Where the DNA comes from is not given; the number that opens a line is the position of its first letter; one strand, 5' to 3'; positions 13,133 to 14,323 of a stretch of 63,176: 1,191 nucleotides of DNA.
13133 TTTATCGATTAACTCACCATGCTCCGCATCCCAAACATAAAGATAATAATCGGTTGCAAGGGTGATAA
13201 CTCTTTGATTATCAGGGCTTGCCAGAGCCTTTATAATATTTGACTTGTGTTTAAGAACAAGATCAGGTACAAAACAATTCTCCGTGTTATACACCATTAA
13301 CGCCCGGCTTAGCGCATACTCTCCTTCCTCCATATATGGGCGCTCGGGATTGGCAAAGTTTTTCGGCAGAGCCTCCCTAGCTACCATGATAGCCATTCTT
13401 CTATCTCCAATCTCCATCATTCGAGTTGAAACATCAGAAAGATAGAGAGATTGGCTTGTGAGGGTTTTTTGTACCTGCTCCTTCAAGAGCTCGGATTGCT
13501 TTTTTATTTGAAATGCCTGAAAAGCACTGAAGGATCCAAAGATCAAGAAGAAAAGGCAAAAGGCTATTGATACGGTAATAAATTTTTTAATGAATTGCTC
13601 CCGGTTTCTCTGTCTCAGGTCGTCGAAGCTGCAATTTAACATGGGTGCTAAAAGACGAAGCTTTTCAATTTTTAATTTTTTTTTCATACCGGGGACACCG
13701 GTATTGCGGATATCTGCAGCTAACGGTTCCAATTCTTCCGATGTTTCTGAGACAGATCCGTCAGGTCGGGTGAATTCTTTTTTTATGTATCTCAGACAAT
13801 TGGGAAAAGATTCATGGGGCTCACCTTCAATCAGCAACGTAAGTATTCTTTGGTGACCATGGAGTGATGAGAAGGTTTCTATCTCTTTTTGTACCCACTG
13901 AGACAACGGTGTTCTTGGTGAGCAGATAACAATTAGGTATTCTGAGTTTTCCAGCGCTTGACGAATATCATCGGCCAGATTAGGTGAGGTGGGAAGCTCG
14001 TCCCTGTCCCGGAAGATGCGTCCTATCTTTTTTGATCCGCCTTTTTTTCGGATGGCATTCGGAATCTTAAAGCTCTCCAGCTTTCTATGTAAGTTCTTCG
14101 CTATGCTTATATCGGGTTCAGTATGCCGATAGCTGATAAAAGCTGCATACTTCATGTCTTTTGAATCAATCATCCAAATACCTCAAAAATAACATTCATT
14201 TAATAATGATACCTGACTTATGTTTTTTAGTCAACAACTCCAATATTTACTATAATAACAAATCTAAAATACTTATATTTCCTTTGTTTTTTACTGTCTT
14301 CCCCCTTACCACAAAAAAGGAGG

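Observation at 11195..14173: Orphan TIR - transmembrane helix - beta-propeller protein with Toll-like-receptor-like topology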

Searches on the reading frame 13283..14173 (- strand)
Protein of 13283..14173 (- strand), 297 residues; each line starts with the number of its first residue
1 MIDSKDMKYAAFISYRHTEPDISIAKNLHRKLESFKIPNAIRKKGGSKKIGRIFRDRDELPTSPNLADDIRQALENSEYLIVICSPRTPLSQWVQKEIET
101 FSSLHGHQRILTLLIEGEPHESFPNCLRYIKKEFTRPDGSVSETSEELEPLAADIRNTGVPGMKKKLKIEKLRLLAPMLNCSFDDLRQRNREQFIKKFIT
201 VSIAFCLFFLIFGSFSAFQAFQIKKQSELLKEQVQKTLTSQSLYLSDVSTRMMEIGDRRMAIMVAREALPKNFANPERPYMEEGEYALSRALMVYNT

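Call 39: predict_structure(alignment_id=A2)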
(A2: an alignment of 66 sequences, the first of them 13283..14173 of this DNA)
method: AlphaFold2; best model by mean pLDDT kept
length: 297 residues; sequences in the alignment: 66
mean_pLDDT: 88.2   pTM: 0.68
mean pLDDT of the five models: 88.2, 88.2, 87.1, 86.2, 85.7
residues with pLDDT >= 90: 174; 70-90: 103; 50-70: 17; < 50: 3
segments of 3 or more residues with pLDDT < 50: 1-3
pLDDT, mean of each block of 10 residues (from residue 1): 62 91 93 85 72 76 77 91 94 92 91 92 90 86 84 88 92 88 85 91 97 97 95 93 94 94 94 89 92 80
secondary structure, 60 per line:
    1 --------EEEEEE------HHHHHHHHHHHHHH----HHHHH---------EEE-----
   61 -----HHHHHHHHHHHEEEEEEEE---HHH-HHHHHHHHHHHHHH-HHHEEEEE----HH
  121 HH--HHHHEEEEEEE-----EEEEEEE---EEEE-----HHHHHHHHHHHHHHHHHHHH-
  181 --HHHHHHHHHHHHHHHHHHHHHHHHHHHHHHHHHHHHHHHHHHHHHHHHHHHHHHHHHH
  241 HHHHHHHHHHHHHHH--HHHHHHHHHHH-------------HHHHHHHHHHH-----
elements in order: E9-14 H21-34 H39-43 E53-55 H66-76 E77-84 H92-105 E110-114 H119-122 H125-128 E129-135 E141-147 E151-154 H160-179 H183-255 H258-268 H282-292
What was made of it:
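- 13790..14149 (-): TIR domain core, aa 9-128 (betaA 9-14 to the alphaD region). Model pLDDT 88 (call 39).
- On TIR domain (Pfam TIR_2 / STIR clan): Model pLDDT 88.2 (call 39).
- On Enzymatic (NADase-type) TIR: It lies in helix 92-105 (call 39).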

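Call 43: fold_search(model_id=the predicted structure, library=pdb)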
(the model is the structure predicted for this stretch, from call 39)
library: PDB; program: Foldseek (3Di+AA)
matches with E <= 10: 1169; with E <= 0.001: 18
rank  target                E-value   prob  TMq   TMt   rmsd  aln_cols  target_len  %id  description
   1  7dfv_B                2.1e-04  1.00  0.29  0.17   5.4       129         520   19  Cryo-EM structure of plant NLR RPP1 tetramer core part (released 2020-12-16)
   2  7rts                  2.3e-04  1.00  0.25  0.43   5.5       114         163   20  Crystal structure of the TIR domain from the grapevine disease resistance protein RUN1 without the AE interface (released 2021-10-13)
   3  8p2m_B                2.8e-04  1.00  0.27  0.13   6.7       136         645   15  C. elegans TIR-1 protein. (released 2023-09-06)
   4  7crc_B                3.1e-04  1.00  0.27  0.08   4.0       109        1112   19  Cryo-EM structure of plant NLR RPP1 tetramer in complex with ATR1 (released 2020-12-16)
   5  7rx1_A                3.9e-04  1.00  0.26  0.43   5.6       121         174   19  Crystal structure of the TIR domain from the grapevine disease resistance protein RUN1 (released 2021-10-13)
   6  4c6t_B                3.9e-04  1.00  0.25  0.42   5.3       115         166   17  Crystal structure of the RPS4 and RRS1 TIR domain heterodimer (released 2014-05-28)
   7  3ozi_B                4.1e-04  1.00  0.26  0.43   5.5       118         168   21  Crystal structure of the TIR domain from the flax disease resistance protein L6 (released 2011-04-27)
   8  7ylf                  4.4e-04  1.00  0.26  0.49   5.7       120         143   24  Crystal structure of the chicken Toll-like receptor 15 TIR domain (2-mercaptoethanol adduct) (released 2023-05-31)
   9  8u72_F                4.6e-04  1.00  0.29  0.21   3.8       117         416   18  Cryo-EM structure of the SPARTA oligomer with guide RNA and target DNA (released 2024-06-12)
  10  7jlx_A                4.6e-04  1.00  0.27  0.45   5.5       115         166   19  Structure of the activated Roq1 resistosome directly recognizing the pathogen effector XopQ (TIR domains) (released 2020-12-02)
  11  4c6r_A                4.9e-04  1.00  0.25  0.43   5.2       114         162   18  Crystal structure of the TIR domain from the Arabidopsis Thaliana disease resistance protein RPS4 (released 2014-05-28)
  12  7ylg                  5.2e-04  1.00  0.25  0.48   5.6       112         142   26  Crystal structure of the chicken Toll-like receptor 15 TIR domain (glutathione adduct) (released 2023-05-31)
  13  5ku7_A                5.8e-04  1.00  0.26  0.43   5.4       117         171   19  Crystal structure of the TIR domain from the Muscadinia rotundifolia disease resistance protein RPV1 (released 2017-02-15)
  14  6o0w                  6.5e-04  1.00  0.27  0.46   5.3       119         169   18  Crystal structure of the TIR domain from the grapevine disease resistance protein RUN1 in complex with NADP+ and Bis-Tri (released 2019-09-04)
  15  7uxu_A                7.3e-04  1.00  0.26  0.54   5.4       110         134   21  CryoEM structure of the TIR domain from AbTir in complex with 3AD (released 2022-09-07)
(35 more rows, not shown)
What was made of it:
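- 13790..14149 (-): Foldseek top hits are all TIR domains (RPP1, RUN1, TIR-1, SPARTA, AbTir, SARM1) at probability 1.0 (call 43).
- On TIR domain (Pfam TIR_2 / STIR clan): All top Foldseek PDB hits are TIR domains at probability 1.0 (call 43).
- These are among the structural matches (call 43). The best fold matches are enzymatic TIRs (call 43).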

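Call 82: search_dna_similar(query=window:13283-14173:-, collection=plasmids, mode=protein, max_evalue=1e-10, max_rows=15)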
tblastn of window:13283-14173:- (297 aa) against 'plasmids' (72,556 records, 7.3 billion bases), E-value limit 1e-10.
Records with a match: 8; places in all: 8; records where one place covers at least 80% of the query: 3.
Best place of each record, by identity: <60% 8.
By first word of the organism name: Sinorhizobium 3; Rhizobium 2; Butyrivibrio 1; Fusobacterium 1; Novosphingobium 1.
By predicted mobility (MOB-suite, as given by PLSDB): non-mobilizable 6; conjugative 2.
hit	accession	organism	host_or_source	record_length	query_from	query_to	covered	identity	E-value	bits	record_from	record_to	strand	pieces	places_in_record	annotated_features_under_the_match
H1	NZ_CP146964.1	Butyrivibrio fibrisolvens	Bovinae,Bovine rumen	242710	1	297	100%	38.8%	2e-49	182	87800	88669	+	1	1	toll/interleukin-1 receptor domain-containing protein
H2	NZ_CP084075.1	Fusobacterium vincentii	-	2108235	5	283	94%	33.4%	2e-33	136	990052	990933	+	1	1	none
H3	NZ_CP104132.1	Sinorhizobium sp. K101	Phaseolus vulgaris,cell ...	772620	8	242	79%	32.9%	3e-20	98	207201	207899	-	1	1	toll/interleukin-1 receptor domain-containing protein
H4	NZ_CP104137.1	Sinorhizobium sp. C101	Phaseolus vulgaris,cell ...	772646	8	242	79%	32.9%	3e-20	98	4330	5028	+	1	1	toll/interleukin-1 receptor domain-containing protein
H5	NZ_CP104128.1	Sinorhizobium sp. M103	Phaseolus vulgaris,cell ...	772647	8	242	79%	32.9%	3e-20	98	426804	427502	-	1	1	toll/interleukin-1 receptor domain-containing protein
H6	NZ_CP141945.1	Novosphingobium sp. RL4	Rheum palmatum L.,Single ...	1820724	8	256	84%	30.2%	1e-18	93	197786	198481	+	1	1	none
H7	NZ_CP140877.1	Rhizobium beringeri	Trifolium pratense,whole organism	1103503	11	218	70%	33.5%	5e-19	94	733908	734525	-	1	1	record has no annotation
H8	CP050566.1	Rhizobium leguminosarum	Lathyrus sativus,cell culture,root ...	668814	8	156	50%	34.5%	3e-11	71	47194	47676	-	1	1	toll/interleukin-1 receptor domain-containing protein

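Call 83: search_dna_similar(query=window:13283-14173:-, collection=phages, mode=protein, max_evalue=1e-10, max_rows=15)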
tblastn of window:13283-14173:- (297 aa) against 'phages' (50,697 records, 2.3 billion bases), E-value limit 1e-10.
No match.
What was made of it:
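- No copies on phages and few on plasmids (calls 82, 83).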

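Call 84: get_annotated_region(hit=H1, flank=7000)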
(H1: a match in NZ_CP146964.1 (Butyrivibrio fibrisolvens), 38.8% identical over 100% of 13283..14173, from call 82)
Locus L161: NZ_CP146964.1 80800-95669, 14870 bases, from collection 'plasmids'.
description: Butyrivibrio fibrisolvens strain D1 plasmid pNP243, complete sequence
organism: Butyrivibrio fibrisolvens (NCBI taxid 831)
taxonomy: Bacteria; Bacillota; Clostridia; Lachnospirales; Lachnospiraceae; Butyrivibrio; Butyrivibrio fibrisolvens
host: -; source: Bovinae,Bovine rumen; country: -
typing (MOB-suite, as given by PLSDB): non-mobilizable
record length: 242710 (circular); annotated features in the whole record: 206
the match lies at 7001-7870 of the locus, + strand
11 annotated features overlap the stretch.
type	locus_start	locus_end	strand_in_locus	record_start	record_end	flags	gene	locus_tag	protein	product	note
CDS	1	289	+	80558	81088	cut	-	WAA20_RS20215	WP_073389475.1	VanZ family protein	GO:0071555 - cell wall organization [Evidence IEA]; GO:0046677 - response to antibiotic [Evidence IEA]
CDS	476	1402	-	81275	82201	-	-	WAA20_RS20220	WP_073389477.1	zinc ribbon domain-containing protein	-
CDS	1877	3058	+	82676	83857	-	-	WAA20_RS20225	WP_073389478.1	hypothetical protein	-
CDS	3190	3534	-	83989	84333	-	-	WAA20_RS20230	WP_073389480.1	helix-turn-helix domain-containing protein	-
CDS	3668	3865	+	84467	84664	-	-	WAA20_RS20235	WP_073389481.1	4Fe-4S binding protein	-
CDS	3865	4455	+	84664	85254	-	-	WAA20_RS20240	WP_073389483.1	4Fe-4S binding protein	-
CDS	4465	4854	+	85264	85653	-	-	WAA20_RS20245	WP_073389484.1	C-GCAxxG-C-C family protein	-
CDS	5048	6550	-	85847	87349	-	-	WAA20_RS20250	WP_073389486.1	alanine/glycine:cation symporter family protein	GO:0006865 - amino acid transport [Evidence IEA]; GO:0006814 - sodium ion transport [Evidence IEA]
CDS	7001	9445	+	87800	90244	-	-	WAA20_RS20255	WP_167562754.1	toll/interleukin-1 receptor domain-containing protein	GO:0007165 - signal transduction [Evidence IEA]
CDS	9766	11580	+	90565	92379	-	-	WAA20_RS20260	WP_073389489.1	hypothetical protein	-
CDS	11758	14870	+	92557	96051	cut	-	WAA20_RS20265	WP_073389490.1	EAL domain-containing protein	-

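Call 85: get_annotated_region(hit=H3, flank=7000)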
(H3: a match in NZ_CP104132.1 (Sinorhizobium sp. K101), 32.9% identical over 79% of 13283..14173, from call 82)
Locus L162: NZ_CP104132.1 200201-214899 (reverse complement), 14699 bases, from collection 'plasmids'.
description: Sinorhizobium sp. K101 plasmid pK101b, complete sequence
organism: Sinorhizobium sp. K101 (NCBI taxid 2976820)
taxonomy: Bacteria; Pseudomonadota; Alphaproteobacteria; Hyphomicrobiales; Rhizobiaceae; Sinorhizobium; Sinorhizobium sp. K101
host: -; source: Phaseolus vulgaris,cell culture,Phaseolus vulgaris nodule,nodule from plant grown in inoculum free soil; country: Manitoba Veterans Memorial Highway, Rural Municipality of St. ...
typing (MOB-suite, as given by PLSDB): non-mobilizable
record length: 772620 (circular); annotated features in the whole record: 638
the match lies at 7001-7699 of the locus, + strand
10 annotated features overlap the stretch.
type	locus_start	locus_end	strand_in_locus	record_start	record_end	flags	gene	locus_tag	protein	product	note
CDS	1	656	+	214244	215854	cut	-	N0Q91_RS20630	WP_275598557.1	UvrD-helicase domain-containing protein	-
CDS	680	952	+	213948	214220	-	-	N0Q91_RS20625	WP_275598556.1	hypothetical protein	-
CDS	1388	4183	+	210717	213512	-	-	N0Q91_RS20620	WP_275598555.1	hypothetical protein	-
CDS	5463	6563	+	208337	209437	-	-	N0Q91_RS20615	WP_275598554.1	hypothetical protein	-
CDS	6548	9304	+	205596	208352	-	-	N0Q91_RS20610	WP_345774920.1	toll/interleukin-1 receptor domain-containing protein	-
CDS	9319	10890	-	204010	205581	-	-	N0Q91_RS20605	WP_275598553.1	autotransporter outer membrane beta-barrel domain-containing protein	-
CDS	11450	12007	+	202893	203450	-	-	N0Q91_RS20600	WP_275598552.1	hypothetical protein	-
CDS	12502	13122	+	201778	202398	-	-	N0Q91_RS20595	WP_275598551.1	glycosyl hydrolase 108 family protein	-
CDS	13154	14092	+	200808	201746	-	-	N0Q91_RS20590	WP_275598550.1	hypothetical protein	-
CDS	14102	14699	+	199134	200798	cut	-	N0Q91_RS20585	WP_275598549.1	serine protease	GO:0006508 - proteolysis [Evidence IEA]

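Call 86: get_annotated_region(hit=H2, flank=7000)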
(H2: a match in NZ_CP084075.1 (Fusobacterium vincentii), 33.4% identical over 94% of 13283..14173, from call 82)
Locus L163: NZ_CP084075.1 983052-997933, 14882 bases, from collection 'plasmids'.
description: Fusobacterium vincentii strain SB055 plasmid pSB055A, complete sequence
organism: Fusobacterium vincentii (NCBI taxid 155615)
taxonomy: Bacteria; Fusobacteriota; Fusobacteriia; Fusobacteriales; Fusobacteriaceae; Fusobacterium; Fusobacterium vincentii
host: -; source: -; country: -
typing (MOB-suite, as given by PLSDB): non-mobilizable
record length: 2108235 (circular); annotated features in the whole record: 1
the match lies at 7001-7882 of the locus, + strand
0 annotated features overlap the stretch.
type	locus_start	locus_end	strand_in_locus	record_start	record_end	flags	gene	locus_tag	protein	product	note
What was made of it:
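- Tried and rejected: Plasmid hits are few and lie on large secondary replicons (calls 82-86).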

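Call 87: search_protein_representatives(protein=window:13283-14173:-)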
Query: 297 residues. Proteins with E-value up to 0.001 (for the whole library): 13994; up to 1e-10: 9338; up to 1e-30: 2600. The best 150 are listed.
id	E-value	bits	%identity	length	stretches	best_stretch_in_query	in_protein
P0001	5.5e-192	652.3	100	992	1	1-297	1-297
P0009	2.2e-118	410.9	66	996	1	7-297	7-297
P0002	7.1e-118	409.3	66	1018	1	6-296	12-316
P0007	2.0e-116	404.5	63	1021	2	2-235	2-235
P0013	7.6e-114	396.0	63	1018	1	7-296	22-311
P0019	7.0e-113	392.9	64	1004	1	7-297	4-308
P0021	1.2e-109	382.3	61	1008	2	8-233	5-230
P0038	1.5e-107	375.4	60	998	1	2-296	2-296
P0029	3.5e-107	374.2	64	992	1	8-297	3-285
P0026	5.4e-103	360.5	59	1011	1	1-296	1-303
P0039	4.1e-102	357.6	60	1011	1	3-296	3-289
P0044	1.6e-101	355.6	63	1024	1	8-296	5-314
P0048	4.6e-100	350.8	61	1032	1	6-296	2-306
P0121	1.4e-98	346.0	58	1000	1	7-296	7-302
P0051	8.6e-96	336.8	59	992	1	3-295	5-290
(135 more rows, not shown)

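Call 89: search_protein_families(library=pfam, alignment_id=A6, max_evalue=0.00001)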
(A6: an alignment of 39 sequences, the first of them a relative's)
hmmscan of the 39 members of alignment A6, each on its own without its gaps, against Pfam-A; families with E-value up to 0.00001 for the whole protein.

A. member 1, P0132 (847 aa): 4 families
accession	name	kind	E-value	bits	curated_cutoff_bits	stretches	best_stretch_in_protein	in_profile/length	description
PF13676.11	TIR_2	-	9e-10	39.5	28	1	49-117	26-96/122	TIR domain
PF25174.1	Beta-prop_THOC3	-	3.7e-08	33.1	305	0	317-405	72-156/272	THOC3 beta-propeller domain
PF00400.38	WD40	-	1e-06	29.4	27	0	334-362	12-39/39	WD domain, G-beta repeat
PF04053.20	B-prop_COPA_B_2nd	-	3.2e-06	27.3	57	0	328-462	24-152/248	COPA/B second beta-propeller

B. families by the number of members that match (of 39 scanned): 52 families (the first 25 are shown)
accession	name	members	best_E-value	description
PF13676.11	TIR_2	39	7.3e-14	TIR domain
PF08937.16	ThsB_TIR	28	1.5e-10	Thoeris protein ThsB, TIR-like domain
PF25174.1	Beta-prop_THOC3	22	5e-63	THOC3 beta-propeller domain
PF23414.1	Beta-prop_EML_2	17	8.8e-56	Echinoderm microtubule-associated protein second beta-propeller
PF24817.1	WD40_WDHD1_1st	15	2e-41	WDHD1 first WD40 domain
PF12894.13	ANAPC4_WD40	14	1e-20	Anaphase-promoting complex subunit 4 WD40 domain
PF24814.1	WD40_Prp19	13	5e-46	Prp19 WD40 domain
PF00400.38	WD40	11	4.4e-44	WD domain, G-beta repeat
PF25173.1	Beta-prop_WDR3_1st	10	1.3e-50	WDR3 first beta-propeller domain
PF24807.1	WD40_CDC20-Fz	10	1.9e-36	CDC20/Fizzy WD40 domain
PF01582.25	TIR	10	7.2e-09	TIR domain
PF25171.1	Beta-prop_WDR36-Utp21_1st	9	2.2e-27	WDR36/Utp21 first beta-propeller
PF25175.1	Beta-prop_WDR5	8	5.5e-38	WDR5 beta-propeller domain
PF24796.1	WDR55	8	5.7e-26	WDR55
PF24805.1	EIF3I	7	2.9e-37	EIF3I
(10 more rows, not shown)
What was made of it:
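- Tried and rejected: The most frequent Pfam families in 39 scanned variants are all propellers (call 89).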
